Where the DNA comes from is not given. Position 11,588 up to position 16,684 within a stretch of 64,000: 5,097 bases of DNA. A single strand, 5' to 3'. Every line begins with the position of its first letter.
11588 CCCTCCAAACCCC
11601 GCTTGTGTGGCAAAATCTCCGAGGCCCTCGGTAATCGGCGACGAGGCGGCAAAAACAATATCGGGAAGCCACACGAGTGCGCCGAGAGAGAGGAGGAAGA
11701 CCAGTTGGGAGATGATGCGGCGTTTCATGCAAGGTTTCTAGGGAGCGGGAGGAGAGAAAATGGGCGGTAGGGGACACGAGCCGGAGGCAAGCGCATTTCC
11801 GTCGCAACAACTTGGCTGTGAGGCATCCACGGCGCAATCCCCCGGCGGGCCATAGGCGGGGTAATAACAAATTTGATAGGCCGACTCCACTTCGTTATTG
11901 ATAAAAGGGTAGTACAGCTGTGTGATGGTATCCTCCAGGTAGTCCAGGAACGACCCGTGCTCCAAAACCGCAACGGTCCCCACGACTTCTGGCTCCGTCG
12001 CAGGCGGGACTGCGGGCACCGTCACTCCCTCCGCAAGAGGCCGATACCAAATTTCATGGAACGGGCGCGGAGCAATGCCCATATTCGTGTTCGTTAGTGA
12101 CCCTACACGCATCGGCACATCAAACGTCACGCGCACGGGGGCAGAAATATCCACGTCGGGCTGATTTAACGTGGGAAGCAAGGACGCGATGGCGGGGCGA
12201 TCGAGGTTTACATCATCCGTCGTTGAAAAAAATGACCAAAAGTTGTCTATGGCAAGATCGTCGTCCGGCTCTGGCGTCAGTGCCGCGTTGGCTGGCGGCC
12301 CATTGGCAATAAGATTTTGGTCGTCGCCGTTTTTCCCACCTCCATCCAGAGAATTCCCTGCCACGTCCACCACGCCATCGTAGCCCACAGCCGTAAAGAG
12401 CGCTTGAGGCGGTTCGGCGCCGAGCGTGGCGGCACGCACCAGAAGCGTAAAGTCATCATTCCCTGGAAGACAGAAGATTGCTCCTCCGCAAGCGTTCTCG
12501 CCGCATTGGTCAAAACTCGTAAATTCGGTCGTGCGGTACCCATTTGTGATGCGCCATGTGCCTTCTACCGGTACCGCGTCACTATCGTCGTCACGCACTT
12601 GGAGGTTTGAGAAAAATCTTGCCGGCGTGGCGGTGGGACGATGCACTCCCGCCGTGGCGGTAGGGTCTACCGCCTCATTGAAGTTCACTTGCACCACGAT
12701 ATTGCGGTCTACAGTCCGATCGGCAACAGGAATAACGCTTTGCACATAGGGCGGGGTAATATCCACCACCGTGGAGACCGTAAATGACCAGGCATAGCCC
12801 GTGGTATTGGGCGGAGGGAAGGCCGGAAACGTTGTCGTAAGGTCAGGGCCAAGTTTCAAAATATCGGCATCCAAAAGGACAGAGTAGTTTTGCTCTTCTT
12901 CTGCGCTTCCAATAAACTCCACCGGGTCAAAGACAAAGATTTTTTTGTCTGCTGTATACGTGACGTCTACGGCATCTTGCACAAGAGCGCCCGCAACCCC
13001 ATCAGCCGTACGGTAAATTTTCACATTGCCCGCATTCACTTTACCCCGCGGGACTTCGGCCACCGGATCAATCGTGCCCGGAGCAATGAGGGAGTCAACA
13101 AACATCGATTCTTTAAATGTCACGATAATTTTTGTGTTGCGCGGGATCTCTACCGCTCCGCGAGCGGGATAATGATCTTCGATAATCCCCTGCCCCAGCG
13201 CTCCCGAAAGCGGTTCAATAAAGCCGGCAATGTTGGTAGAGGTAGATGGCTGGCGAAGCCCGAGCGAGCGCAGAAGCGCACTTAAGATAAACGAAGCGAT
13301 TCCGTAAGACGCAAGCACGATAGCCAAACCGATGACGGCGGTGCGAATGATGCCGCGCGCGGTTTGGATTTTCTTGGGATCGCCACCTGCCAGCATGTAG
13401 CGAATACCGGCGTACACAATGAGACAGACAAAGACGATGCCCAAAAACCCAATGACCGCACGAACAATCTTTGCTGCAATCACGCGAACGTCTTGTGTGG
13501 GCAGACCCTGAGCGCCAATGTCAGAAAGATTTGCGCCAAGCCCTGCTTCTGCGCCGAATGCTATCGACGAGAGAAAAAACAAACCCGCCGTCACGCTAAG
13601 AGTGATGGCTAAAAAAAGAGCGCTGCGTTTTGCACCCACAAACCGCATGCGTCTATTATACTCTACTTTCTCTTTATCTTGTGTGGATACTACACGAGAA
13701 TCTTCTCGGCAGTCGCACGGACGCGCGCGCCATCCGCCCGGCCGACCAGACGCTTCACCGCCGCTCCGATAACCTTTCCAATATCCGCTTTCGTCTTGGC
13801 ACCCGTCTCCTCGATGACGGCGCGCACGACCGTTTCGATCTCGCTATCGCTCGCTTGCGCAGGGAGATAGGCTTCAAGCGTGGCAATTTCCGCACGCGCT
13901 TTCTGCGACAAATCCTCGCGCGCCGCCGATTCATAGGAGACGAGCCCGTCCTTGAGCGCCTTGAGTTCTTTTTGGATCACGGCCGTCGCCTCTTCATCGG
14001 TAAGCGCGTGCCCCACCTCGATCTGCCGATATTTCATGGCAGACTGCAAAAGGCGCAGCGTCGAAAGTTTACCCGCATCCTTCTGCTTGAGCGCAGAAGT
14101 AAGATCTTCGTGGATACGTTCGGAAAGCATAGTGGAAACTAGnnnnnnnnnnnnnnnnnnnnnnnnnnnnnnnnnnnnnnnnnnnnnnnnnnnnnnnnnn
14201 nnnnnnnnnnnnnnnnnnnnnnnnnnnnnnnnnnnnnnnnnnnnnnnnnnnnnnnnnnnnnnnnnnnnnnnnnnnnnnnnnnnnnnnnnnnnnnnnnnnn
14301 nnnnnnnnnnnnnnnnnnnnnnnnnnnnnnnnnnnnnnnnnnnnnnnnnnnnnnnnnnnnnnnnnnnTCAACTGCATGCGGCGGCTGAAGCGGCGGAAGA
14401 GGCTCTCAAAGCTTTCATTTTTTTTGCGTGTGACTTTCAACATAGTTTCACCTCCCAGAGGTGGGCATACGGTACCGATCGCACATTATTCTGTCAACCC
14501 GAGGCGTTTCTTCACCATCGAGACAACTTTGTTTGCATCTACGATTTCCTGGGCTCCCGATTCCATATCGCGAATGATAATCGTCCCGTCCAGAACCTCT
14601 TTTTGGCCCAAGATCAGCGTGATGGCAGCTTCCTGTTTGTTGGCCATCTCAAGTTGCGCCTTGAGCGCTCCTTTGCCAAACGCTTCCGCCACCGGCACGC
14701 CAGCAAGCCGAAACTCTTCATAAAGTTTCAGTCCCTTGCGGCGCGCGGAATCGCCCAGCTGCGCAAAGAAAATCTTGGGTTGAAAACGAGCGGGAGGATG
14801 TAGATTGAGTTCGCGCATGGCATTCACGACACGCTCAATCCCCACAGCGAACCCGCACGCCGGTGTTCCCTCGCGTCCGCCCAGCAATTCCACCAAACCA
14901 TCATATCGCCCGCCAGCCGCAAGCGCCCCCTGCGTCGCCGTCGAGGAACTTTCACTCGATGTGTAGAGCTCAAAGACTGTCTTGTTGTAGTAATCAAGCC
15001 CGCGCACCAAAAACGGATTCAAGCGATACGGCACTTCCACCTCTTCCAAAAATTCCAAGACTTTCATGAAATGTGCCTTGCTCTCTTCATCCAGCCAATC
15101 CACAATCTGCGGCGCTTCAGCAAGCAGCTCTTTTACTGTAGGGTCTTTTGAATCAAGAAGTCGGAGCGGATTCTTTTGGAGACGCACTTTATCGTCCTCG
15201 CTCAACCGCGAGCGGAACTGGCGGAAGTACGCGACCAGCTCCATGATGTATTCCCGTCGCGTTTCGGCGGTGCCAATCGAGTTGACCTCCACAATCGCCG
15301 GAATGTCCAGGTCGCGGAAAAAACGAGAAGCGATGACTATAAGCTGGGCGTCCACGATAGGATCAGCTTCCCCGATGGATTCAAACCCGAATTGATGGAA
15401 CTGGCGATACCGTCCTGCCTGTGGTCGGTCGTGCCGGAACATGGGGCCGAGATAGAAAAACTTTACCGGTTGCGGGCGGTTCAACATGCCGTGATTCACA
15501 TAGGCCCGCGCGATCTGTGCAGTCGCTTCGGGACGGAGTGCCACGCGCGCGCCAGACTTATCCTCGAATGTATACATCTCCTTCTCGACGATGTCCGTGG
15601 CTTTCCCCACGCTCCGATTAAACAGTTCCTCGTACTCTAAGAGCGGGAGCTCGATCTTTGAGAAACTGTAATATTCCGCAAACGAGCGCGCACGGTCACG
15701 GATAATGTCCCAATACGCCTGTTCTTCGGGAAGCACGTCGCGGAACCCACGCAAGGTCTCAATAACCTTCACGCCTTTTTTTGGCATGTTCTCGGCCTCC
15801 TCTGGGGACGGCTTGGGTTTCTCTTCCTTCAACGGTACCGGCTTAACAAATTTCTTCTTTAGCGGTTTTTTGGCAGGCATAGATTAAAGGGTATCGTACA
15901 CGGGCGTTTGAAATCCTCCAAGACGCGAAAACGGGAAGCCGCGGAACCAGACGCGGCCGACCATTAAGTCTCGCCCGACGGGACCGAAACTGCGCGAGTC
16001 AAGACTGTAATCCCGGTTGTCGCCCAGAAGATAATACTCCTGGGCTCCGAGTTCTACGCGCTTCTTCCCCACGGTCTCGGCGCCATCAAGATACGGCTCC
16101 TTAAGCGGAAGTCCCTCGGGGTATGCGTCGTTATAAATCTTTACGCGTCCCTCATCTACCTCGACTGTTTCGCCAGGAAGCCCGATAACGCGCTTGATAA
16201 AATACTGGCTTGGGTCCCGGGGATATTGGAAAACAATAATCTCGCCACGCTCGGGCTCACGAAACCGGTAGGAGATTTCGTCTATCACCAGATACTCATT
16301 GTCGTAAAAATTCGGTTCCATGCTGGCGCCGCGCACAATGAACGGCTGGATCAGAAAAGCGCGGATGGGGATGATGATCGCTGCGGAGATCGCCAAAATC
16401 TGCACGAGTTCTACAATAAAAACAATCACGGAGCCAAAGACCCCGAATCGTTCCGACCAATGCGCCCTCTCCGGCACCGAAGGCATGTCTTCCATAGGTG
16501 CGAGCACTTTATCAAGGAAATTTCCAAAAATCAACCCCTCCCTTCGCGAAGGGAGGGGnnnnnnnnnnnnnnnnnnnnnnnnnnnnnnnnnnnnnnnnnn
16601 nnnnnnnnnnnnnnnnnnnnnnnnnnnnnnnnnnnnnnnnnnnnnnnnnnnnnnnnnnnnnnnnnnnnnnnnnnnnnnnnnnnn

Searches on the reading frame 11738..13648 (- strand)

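Call 16: search_protein_families(library=pfam, proteins=[window:11738-13648:-], max_evalue=0.001)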
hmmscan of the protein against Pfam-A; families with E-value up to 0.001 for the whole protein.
window:11738-13648:- (636 aa): 2 families
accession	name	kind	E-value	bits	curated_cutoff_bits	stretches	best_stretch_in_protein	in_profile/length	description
PF13205.12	Big_5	-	3.5e-11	44.2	23.6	0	296-339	1-45/105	Bacterial Ig-like domain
PF18895.5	T4SS_pilin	-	4.8e-07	30.2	26.6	1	56-121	7-71/71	Type IV secretion system pilin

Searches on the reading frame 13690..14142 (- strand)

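Call 16: search_protein_families(library=pfam, proteins=[window:13690-14142:-], max_evalue=0.001)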
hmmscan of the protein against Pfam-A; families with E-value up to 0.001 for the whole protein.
window:13690-14142:- (150 aa): 1 family
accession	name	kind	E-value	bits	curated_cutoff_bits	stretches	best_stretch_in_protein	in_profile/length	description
PF09424.15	YqeY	-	2.4e-40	138.3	27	1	8-146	2-140/143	Yqey-like protein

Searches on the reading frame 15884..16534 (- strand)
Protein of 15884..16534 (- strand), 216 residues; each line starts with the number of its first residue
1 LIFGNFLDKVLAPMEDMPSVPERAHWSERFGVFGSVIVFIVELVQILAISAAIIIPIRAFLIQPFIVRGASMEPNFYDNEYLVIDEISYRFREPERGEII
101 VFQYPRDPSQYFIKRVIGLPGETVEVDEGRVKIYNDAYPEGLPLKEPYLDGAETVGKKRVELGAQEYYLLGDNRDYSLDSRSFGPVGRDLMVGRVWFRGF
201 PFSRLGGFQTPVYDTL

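Call 16: search_protein_families(library=pfam, proteins=[window:15884-16534:-], max_evalue=0.001)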
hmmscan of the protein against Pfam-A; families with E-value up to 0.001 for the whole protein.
window:15884-16534:- (216 aa): 2 families
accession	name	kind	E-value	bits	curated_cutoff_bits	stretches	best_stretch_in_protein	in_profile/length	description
PF10502.14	Peptidase_S26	-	3e-40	138.4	22.9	1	41-198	2-166/168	Signal peptidase, peptidase S26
PF00717.28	Peptidase_S24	-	4.4e-05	23.6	23.3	1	66-123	39-88/116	Peptidase S24-like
